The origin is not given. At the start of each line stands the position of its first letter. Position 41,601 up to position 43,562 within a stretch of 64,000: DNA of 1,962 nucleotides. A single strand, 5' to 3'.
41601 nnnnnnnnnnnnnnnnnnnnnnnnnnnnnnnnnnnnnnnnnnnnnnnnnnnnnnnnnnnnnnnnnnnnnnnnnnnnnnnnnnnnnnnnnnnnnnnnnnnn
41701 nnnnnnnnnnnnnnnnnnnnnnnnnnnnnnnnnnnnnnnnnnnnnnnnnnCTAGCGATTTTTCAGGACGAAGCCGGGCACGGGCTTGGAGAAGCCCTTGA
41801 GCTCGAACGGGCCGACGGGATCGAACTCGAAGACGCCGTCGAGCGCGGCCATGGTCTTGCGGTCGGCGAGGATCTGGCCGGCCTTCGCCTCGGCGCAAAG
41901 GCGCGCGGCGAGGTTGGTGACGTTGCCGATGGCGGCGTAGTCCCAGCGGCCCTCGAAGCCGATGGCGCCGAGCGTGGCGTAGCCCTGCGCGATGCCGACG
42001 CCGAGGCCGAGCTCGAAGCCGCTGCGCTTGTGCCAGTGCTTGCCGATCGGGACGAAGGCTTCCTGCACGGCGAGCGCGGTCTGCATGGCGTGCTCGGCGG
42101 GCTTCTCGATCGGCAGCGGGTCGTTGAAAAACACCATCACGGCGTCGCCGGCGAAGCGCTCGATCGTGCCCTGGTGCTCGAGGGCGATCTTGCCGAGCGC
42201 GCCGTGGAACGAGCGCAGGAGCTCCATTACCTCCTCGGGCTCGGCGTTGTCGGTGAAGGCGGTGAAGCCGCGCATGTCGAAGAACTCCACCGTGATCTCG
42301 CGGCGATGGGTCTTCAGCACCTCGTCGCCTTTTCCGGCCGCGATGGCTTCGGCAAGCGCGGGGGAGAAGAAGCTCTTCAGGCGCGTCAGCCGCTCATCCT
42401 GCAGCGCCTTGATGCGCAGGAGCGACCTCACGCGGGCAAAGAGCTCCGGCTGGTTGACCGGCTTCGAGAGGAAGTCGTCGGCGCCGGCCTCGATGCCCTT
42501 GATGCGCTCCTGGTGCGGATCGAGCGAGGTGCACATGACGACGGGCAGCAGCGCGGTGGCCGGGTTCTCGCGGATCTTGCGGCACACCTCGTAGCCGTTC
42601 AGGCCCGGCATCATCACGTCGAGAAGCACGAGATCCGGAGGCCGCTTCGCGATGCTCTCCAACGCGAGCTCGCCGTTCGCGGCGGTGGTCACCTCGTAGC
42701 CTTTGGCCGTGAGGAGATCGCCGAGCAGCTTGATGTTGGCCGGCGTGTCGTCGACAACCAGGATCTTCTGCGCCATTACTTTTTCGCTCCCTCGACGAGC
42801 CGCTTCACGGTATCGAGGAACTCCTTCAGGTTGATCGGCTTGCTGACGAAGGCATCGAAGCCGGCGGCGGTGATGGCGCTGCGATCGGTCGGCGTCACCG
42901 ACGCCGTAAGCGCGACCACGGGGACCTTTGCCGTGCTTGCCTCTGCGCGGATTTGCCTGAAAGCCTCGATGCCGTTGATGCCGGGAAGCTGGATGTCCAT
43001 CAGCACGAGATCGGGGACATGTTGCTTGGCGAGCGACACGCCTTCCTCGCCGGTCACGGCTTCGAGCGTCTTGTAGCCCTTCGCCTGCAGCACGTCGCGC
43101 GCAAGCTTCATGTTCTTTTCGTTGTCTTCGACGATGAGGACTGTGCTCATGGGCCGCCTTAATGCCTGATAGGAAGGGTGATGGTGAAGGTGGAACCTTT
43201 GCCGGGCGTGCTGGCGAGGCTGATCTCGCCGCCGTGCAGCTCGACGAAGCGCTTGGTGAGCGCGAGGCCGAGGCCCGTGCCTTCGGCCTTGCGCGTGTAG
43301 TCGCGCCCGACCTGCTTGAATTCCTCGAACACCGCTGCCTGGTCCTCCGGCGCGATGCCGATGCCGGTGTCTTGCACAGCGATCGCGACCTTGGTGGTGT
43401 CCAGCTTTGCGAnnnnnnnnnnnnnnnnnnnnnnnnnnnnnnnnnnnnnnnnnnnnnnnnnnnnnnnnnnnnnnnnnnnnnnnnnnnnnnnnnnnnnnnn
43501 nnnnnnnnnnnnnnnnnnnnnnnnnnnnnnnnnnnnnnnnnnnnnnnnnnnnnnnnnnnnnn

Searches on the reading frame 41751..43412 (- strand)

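Call 17: search_protein_families(library=pfam, proteins=[window:41751-43412:-], max_evalue=0.001)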
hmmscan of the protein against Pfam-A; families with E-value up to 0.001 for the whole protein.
window:41751-43412:- (553 aa): 2 families
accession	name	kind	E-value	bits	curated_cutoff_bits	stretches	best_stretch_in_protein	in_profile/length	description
PF00072.30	Response_reg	-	8e-31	106.9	30.2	1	217-329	1-111/111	Response regulator receiver domain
PF00211.25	Guanylate_cyc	-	1.1e-18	67.9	21.9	1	370-551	6-182/183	Adenylate and Guanylate cyclase catalytic domain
